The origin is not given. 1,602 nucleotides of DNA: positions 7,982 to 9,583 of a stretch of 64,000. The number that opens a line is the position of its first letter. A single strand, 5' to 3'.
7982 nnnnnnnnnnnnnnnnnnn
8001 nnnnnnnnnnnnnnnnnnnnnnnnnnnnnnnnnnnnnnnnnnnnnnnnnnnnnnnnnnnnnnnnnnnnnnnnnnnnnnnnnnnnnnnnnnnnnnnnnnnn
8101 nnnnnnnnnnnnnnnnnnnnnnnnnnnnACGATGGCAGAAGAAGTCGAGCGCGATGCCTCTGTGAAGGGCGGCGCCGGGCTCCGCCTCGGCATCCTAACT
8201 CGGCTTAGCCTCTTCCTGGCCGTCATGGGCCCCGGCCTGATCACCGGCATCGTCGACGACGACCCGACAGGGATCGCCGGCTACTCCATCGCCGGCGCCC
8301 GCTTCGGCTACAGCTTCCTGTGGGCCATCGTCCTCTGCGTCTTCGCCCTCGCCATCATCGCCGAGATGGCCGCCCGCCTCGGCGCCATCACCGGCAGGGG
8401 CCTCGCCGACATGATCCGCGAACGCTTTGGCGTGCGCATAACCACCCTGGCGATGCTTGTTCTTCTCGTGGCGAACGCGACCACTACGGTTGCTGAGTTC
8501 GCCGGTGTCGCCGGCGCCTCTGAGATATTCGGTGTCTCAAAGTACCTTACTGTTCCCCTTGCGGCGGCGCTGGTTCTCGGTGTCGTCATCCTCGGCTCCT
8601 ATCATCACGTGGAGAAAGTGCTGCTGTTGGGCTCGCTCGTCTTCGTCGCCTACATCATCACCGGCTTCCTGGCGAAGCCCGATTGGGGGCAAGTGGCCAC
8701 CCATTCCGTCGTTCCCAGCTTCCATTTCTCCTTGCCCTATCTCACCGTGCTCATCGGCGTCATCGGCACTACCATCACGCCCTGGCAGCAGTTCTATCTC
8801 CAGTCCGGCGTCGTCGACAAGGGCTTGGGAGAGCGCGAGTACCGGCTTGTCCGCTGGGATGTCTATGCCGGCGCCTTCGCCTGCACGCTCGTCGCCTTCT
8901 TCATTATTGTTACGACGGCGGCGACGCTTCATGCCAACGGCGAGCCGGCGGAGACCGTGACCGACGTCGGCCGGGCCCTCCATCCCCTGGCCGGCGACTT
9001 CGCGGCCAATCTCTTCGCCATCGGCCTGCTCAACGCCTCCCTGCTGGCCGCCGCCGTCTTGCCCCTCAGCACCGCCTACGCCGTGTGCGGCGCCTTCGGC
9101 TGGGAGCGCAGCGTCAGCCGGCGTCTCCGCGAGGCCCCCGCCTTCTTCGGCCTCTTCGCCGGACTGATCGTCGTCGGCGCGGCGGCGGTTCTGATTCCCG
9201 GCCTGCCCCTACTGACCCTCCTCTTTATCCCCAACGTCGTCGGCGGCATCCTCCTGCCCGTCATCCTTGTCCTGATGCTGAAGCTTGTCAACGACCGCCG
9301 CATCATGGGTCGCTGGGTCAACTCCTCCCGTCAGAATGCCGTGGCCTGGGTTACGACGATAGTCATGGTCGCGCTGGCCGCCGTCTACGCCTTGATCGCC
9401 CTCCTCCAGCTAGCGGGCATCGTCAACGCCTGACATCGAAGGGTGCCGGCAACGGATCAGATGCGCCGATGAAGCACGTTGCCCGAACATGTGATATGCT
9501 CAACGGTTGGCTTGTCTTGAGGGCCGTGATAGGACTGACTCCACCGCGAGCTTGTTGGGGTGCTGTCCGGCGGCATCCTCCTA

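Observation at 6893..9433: Soluble MgtE-type cytosolic module (PRC + MgtE_N + CBS, no pore) encoded 3 nt upstream of an Nramp homologue with a Met-less, NRMT-like metal site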

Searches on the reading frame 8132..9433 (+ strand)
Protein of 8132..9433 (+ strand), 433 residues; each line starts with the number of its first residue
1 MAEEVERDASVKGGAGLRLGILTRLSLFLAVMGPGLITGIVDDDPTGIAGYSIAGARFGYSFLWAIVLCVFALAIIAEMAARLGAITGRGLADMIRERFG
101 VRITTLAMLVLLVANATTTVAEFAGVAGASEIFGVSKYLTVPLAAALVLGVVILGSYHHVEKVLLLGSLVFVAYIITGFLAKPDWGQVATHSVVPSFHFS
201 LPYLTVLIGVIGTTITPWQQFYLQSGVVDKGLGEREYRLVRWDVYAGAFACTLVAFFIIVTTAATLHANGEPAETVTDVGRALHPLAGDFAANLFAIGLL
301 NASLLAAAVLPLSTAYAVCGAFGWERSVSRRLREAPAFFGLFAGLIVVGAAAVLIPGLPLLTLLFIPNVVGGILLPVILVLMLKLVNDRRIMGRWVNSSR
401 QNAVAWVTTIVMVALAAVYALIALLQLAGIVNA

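Call 3: search_protein_families(library=pfam, proteins=[window:8132-9433:+], max_evalue=0.01)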
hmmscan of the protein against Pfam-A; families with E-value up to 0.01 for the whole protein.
window:8132-9433:+ (433 aa): 2 families
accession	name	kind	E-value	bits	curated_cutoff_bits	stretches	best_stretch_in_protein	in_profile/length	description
PF01566.24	Nramp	-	1.9e-91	307.3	29.8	1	48-398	1-356/357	Natural resistance-associated macrophage protein-like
PF04791.21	LMBR1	-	0.0043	16.4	31.9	0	247-355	40-148/510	LMBR1-like membrane protein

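Call 4: search_protein_families(library=ncbifam, proteins=[window:8132-9433:+], max_evalue=0.01)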
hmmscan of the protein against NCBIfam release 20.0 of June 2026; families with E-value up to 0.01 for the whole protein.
window:8132-9433:+ (433 aa): 3 families
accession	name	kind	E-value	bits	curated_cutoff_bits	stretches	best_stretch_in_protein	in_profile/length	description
NF001923.0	PRK00701.1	subfamily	3e-40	138.3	430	1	26-418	31-430/439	Mn(2+) uptake NRAMP transporter MntH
NF037982.1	Nramp_1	equivalog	2.1e-21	76.6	50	1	33-391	1-404/404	Nramp family divalent metal transporter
TIGR01197.1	nramp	subfamily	1.1e-17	64.4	272.5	1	28-267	3-249/390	metal ion transporter, metal ion (Mn2+/Fe2+) transporter (Nramp) family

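Call 11: search_solved_structures(query=window:8132-9433:+, show_alignments=3)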
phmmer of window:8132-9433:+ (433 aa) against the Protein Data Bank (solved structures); distinct sequences matched with E-value up to 0.001: 21.
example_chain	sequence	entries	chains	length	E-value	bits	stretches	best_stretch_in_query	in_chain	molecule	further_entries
7qia_A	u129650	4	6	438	1.3e-105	357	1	25-422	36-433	Divalent metal cation transporter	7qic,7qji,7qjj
8e6h_A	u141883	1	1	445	4.4e-23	85.2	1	9-417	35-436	Divalent metal cation transporter MntH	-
5kte_A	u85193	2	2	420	1.2e-22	83.7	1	10-417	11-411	Divalent metal cation transporter MntH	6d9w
8e6i_A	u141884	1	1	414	1.2e-22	83.7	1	28-417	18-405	Divalent metal cation transporter MntH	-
8e5s_A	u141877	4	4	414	1.5e-22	83.5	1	28-417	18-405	Divalent metal cation transporter MntH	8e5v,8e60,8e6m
8e6l_A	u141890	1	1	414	1.8e-22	83.2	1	28-417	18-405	Divalent metal cation transporter MntH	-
6c3i_A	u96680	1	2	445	2.2e-22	82.9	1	9-417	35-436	Divalent metal cation transporter MntH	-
6d91_A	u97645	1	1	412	1.2e-21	80.5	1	28-417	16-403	Divalent metal cation transporter MntH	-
8e6n_A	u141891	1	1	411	1.6e-21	80.1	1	28-417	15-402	Divalent metal cation transporter MntH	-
10ky_A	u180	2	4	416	1.7e-21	80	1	28-415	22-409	Divalent metal cation transporter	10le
5m94_A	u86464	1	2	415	3.3e-10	42.8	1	53-426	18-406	Divalent metal cation transporter MntH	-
5m95_A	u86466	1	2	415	3.4e-10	42.8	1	53-426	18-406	Divalent metal cation transporter MntH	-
7phq_B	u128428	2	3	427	5.3e-10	42.1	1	53-426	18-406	Divalent metal cation transporter MntH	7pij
8ont_A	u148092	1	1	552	1.3e-09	40.9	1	27-417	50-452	NRAMP related aluminium transporter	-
9f6n_A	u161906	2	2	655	1.7e-09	40.5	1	30-252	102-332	Natural resistance-associated macrophage protein 2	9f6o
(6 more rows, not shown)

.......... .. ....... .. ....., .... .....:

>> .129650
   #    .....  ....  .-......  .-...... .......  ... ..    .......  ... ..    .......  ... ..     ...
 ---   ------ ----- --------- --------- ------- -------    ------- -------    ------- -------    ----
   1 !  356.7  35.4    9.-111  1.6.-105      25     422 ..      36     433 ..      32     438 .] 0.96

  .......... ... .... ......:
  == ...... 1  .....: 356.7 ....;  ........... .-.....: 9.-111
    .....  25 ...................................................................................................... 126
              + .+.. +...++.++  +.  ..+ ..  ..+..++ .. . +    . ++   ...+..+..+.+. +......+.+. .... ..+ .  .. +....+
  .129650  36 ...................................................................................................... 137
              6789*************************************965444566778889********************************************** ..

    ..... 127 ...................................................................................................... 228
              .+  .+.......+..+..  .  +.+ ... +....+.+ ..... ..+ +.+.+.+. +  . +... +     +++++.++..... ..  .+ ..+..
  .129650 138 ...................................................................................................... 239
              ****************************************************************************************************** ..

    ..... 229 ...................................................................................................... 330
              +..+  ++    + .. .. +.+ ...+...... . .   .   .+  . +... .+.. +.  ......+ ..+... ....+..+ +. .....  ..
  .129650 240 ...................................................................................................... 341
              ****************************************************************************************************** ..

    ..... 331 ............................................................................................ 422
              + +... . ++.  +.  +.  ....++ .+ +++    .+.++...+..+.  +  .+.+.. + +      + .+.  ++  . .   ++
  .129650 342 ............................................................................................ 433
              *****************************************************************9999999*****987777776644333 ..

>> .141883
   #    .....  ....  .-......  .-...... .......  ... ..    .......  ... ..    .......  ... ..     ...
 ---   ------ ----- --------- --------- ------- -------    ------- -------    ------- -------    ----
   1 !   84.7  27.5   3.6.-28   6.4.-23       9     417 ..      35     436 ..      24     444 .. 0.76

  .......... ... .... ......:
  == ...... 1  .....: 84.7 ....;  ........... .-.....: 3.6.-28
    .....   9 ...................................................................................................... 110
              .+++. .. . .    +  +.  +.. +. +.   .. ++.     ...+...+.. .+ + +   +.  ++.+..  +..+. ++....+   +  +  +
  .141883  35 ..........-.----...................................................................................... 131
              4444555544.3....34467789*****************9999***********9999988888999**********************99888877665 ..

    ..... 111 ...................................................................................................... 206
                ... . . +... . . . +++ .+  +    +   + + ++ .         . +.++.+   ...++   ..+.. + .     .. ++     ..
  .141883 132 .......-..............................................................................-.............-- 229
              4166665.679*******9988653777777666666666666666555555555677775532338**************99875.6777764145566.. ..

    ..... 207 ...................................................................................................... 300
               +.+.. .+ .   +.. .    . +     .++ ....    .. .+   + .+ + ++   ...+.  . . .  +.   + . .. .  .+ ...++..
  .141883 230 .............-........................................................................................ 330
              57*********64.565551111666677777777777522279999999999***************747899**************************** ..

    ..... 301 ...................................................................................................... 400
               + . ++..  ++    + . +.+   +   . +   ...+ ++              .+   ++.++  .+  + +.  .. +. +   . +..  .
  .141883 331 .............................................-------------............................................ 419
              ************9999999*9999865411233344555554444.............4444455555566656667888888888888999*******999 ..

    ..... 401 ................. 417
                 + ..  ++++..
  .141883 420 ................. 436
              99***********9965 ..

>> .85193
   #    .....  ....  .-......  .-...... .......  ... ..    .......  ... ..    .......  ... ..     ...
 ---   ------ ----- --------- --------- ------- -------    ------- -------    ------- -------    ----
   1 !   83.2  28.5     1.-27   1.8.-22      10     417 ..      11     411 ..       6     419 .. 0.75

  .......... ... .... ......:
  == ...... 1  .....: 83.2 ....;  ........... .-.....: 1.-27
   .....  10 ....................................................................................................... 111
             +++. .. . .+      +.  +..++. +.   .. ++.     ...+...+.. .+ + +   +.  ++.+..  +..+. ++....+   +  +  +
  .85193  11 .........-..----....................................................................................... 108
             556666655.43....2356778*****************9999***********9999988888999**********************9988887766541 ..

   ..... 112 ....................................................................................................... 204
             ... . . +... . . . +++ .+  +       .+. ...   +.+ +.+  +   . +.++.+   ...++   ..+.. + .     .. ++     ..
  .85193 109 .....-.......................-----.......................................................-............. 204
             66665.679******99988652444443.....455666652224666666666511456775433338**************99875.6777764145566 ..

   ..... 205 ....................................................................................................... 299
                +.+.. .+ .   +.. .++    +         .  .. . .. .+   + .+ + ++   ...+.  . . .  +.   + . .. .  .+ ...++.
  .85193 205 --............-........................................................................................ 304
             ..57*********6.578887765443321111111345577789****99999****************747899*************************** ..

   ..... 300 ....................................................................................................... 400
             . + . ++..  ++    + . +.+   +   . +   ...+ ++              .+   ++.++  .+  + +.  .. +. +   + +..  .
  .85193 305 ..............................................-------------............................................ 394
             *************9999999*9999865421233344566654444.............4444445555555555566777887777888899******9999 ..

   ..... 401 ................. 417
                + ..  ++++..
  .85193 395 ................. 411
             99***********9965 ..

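Call 15: find_homologous_proteins(query=window:8132-9433:+, max_evalue=0.00001)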
Query window:8132-9433:+ (433 aa): 7898 proteins with E <= 0.00001 among 8000 candidates; the best 120 are listed.
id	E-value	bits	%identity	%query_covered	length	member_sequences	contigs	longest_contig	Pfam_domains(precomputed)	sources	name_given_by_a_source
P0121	4.2e-267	904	99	100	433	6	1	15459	PF01566.26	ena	-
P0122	1.4e-265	899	99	100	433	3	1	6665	PF01566.26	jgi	jgi:NRAMP (natural resistance-associated macrophage protein)-like metal ion transporter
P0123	2.8e-238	809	86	100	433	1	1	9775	PF01566.26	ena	-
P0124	9.2e-237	804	85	100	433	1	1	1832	PF01566.26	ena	-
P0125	2.0e-236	803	86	100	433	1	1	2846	PF01566.26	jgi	jgi:Mn2+/Fe2+ NRAMP family transporter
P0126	2.0e-236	803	86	100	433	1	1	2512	PF01566.26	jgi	-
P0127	4.0e-236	802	85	100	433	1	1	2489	PF01566.26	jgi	-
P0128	7.2e-236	801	85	100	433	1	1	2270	PF01566.26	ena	-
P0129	8.7e-236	801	85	100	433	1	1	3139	PF01566.26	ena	-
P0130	1.3e-235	800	86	100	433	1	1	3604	PF01566.26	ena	-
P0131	2.8e-235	799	86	100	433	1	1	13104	PF01566.26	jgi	-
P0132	3.6e-235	799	85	100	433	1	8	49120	PF01566.26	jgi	jgi:NRAMP (natural resistance-associated macrophage protein)-like metal ion transporter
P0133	4.2e-235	798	86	100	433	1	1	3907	PF01566.26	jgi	jgi:Mn2+/Fe2+ NRAMP family transporter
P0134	5.6e-235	798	85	100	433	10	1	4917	PF01566.26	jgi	-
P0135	5.8e-235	798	85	100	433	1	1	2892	PF01566.26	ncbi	-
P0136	5.9e-235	798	85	100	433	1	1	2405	PF01566.26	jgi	-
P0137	1.1e-234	797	85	100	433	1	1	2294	PF01566.26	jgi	-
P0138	2.0e-234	796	85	100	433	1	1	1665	PF01566.26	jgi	jgi:NRAMP (natural resistance-associated macrophage protein)-like metal ion transporter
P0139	1.0e-233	794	85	100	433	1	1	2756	PF01566.26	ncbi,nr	ncbi:MAG: Nramp family divalent metal transporter [Dehalococcoidia bacterium]|nr:Nramp family divale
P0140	1.9e-233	793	86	100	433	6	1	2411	PF01566.26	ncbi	-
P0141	1.3e-232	790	85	100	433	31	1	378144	PF01566.26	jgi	-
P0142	2.5e-232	789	85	100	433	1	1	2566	PF01566.26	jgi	-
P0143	1.3e-220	751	81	100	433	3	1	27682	PF01566.26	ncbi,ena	-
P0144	3.5e-207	706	76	100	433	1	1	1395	PF01566.26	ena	-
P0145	8.8e-207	705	76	100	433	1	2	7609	PF01566.26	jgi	jgi:NRAMP (natural resistance-associated macrophage protein)-like metal ion transporter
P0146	4.0e-201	687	76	100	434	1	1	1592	PF01566.26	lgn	-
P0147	1.2e-200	685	74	100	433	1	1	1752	PF01566.26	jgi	jgi:NRAMP (natural resistance-associated macrophage protein)-like metal ion transporter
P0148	3.1e-194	664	74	100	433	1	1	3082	PF01566.26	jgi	-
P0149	1.1e-192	659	73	100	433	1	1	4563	PF01566.26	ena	-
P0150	3.2e-191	654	72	100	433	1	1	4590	PF01566.26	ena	-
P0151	3.4e-191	654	71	100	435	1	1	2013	PF01566.26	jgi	jgi:NRAMP (natural resistance-associated macrophage protein)-like metal ion transporter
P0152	6.2e-191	653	74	99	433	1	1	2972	PF01566.26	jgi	jgi:Mn2+/Fe2+ NRAMP family transporter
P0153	1.6e-190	652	73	100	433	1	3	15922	PF01566.26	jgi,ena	jgi:Mn2+/Fe2+ NRAMP family transporter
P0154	1.9e-190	651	73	99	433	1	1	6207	PF01566.26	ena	-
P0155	2.4e-190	651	72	100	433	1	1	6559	PF01566.26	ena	-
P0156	4.0e-189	647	73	100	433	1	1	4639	PF01566.26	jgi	jgi:Mn2+/Fe2+ NRAMP family transporter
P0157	8.3e-189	646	72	100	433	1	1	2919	PF01566.26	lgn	-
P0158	1.3e-188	645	72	100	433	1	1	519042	PF01566.26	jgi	jgi:NRAMP (natural resistance-associated macrophage protein)-like metal ion transporter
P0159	2.8e-188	644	71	96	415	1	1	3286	PF01566.26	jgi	jgi:NRAMP (natural resistance-associated macrophage protein)-like metal ion transporter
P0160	3.3e-188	644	70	100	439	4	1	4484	PF01566.26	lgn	-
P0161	7.9e-188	643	72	100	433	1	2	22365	PF01566.26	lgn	-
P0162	1.2e-187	642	73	94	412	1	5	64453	PF01566.26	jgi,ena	-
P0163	2.2e-187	641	74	94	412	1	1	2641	PF01566.26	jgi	-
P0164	2.6e-187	641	73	94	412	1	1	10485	PF01566.26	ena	-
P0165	3.3e-187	641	73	94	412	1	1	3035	PF01566.26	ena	-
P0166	4.8e-187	640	73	96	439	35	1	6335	PF01566.26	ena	-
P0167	7.6e-187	640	71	100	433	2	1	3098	PF01566.26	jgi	jgi:Mn2+/Fe2+ NRAMP family transporter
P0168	2.8e-186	638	71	100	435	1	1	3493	PF01566.26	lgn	-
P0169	3.1e-186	637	71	100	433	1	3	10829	PF01566.26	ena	-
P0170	4.7e-186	637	69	100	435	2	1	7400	PF01566.26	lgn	-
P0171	5.5e-186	637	70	100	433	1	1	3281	PF01566.26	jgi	jgi:Mn2+/Fe2+ NRAMP family transporter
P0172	6.3e-186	636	70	100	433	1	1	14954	PF01566.26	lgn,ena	-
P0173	6.4e-186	636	70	100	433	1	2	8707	PF01566.26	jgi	-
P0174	7.4e-186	636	70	100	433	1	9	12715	PF01566.26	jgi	jgi:Mn2+/Fe2+ NRAMP family transporter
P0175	8.8e-186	636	71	99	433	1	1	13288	PF01566.26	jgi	-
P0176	8.8e-186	636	69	100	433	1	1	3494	PF01566.26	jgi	jgi:Mn2+/Fe2+ NRAMP family transporter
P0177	1.0e-185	636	71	100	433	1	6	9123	PF01566.26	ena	-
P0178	2.1e-185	635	70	100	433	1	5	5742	PF01566.26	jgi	jgi:Mn2+/Fe2+ NRAMP family transporter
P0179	2.3e-185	635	70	97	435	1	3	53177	PF01566.26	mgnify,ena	mgnify:CR=1 FL=1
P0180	3.9e-185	634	71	99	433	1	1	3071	PF01566.26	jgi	jgi:Mn2+/Fe2+ NRAMP family transporter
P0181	4.7e-185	634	70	99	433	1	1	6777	PF01566.26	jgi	-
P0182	3.1e-184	631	70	100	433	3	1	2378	PF01566.26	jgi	jgi:NRAMP (natural resistance-associated macrophage protein)-like metal ion transporter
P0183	7.7e-184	630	73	95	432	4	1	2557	PF01566.26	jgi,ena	-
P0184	1.0e-183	629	69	100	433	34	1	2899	PF01566.26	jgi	jgi:Mn2+/Fe2+ NRAMP family transporter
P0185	1.1e-183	629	70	100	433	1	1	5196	PF01566.26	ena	-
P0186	2.5e-183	628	68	100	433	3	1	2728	PF01566.26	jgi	jgi:Mn2+/Fe2+ NRAMP family transporter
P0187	1.5e-182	625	72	95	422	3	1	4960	PF01566.26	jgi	jgi:NRAMP (natural resistance-associated macrophage protein)-like metal ion transporter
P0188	3.2e-182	624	70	100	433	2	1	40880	PF01566.26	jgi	-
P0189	4.2e-182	624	70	96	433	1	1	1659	PF01566.26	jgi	jgi:NRAMP (natural resistance-associated macrophage protein)-like metal ion transporter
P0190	5.5e-182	624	70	96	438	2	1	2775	PF01566.26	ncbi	-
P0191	1.2e-181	622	71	95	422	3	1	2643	PF01566.26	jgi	jgi:NRAMP (natural resistance-associated macrophage protein)-like metal ion transporter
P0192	1.9e-181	622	69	100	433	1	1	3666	PF01566.26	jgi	-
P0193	2.2e-181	622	71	95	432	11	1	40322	PF01566.26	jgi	jgi:NRAMP (natural resistance-associated macrophage protein)-like metal ion transporter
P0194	2.5e-181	621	72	93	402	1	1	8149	PF01566.26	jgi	-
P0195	6.7e-181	620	71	96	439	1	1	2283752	PF01566.26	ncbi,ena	-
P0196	6.8e-181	620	71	95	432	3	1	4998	PF01566.26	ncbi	-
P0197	6.8e-181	620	72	93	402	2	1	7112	PF01566.26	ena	-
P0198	8.1e-181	620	70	96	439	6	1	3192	PF01566.26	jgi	jgi:NRAMP (natural resistance-associated macrophage protein)-like metal ion transporter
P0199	2.4e-180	618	73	93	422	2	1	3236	PF01566.26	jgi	jgi:NRAMP (natural resistance-associated macrophage protein)-like metal ion transporter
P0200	2.7e-180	618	72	93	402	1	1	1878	PF01566.26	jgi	jgi:Mn2+/Fe2+ NRAMP family transporter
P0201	5.5e-180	617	87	75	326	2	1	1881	PF01566.26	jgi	jgi:Mn2+/Fe2+ NRAMP family transporter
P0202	6.8e-180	617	69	96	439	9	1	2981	PF01566.26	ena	-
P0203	1.2e-179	616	72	93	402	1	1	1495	PF01566.26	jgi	jgi:Mn2+/Fe2+ NRAMP family transporter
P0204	1.6e-179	615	72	93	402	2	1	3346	PF01566.26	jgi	-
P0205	3.3e-179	614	70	96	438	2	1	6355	PF01566.26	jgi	jgi:NRAMP (natural resistance-associated macrophage protein)-like metal ion transporter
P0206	4.1e-179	614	69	96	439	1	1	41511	PF01566.26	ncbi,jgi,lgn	jgi:NRAMP (natural resistance-associated macrophage protein)-like metal ion transporter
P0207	1.1e-178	613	72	93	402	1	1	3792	PF01566.26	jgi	jgi:Mn2+/Fe2+ NRAMP family transporter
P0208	2.0e-178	612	72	93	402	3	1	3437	PF01566.26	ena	-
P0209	3.1e-178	611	71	93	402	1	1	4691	PF01566.26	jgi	jgi:Mn2+/Fe2+ NRAMP family transporter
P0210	3.8e-178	611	69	96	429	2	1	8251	PF01566.26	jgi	jgi:Mn2+/Fe2+ NRAMP family transporter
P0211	4.1e-178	611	70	96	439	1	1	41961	PF01566.26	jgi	jgi:Mn2+/Fe2+ NRAMP family transporter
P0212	9.4e-178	610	71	90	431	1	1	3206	PF01566.26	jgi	jgi:NRAMP (natural resistance-associated macrophage protein)-like metal ion transporter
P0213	6.3e-177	607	68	96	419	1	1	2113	PF01566.26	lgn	-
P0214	6.9e-177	607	69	96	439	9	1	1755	PF01566.26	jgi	jgi:NRAMP (natural resistance-associated macrophage protein)-like metal ion transporter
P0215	8.9e-177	606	71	93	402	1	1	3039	PF01566.26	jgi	jgi:Mn2+/Fe2+ NRAMP family transporter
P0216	2.1e-176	605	69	94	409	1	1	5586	PF01566.26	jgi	-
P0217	6.6e-176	603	70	96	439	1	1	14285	PF01566.26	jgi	jgi:Mn2+/Fe2+ NRAMP family transporter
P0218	6.5e-175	600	67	96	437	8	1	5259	PF01566.26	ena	-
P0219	1.1e-172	593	65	99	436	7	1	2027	PF01566.26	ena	-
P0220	1.4e-172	593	67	95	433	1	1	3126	PF01566.26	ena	-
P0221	1.7e-171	589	68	96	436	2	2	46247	PF01566.26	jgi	jgi:NRAMP (natural resistance-associated macrophage protein)-like metal ion transporter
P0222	5.9e-171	587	69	91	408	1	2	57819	PF01566.26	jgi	jgi:NRAMP (natural resistance-associated macrophage protein)-like metal ion transporter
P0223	4.0e-170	584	66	96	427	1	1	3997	PF01566.26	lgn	-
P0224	4.1e-170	584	65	100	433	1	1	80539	PF01566.26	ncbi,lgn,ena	-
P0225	6.4e-168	577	68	88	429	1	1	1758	PF01566.26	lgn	-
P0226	1.1e-167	576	63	99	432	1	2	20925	PF01566.26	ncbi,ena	-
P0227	1.6e-167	576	67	96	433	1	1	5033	PF01566.26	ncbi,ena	-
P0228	3.0e-167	575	65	96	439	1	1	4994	PF01566.26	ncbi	-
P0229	7.3e-167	574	66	94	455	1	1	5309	PF01566.26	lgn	-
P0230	2.9e-166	572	63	99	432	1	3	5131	PF01566.26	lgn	-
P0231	3.0e-166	572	62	99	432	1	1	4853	PF01566.26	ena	-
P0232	4.3e-166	571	63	100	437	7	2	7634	PF01566.26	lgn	-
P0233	5.4e-166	571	66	95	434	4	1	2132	PF01566.26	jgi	jgi:NRAMP (natural resistance-associated macrophage protein)-like metal ion transporter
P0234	1.6e-165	569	64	96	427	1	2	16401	PF01566.26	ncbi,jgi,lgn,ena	ncbi:MAG TPA: divalent metal cation transporter [Tepidiformaceae bacterium]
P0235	2.8e-165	568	64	96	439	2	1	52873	PF01566.26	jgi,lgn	jgi:NRAMP (natural resistance-associated macrophage protein)-like metal ion transporter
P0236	4.0e-165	568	65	96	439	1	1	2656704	PF01566.26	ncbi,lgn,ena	-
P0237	4.2e-165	568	65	95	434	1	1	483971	PF01566.26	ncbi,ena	-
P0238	7.8e-165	567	61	99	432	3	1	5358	PF01566.26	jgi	jgi:NRAMP (natural resistance-associated macrophage protein)-like metal ion transporter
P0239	7.9e-165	567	62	99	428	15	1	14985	PF01566.26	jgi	jgi:Mn2+/Fe2+ NRAMP family transporter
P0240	2.5e-162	559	65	91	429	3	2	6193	PF01566.26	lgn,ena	-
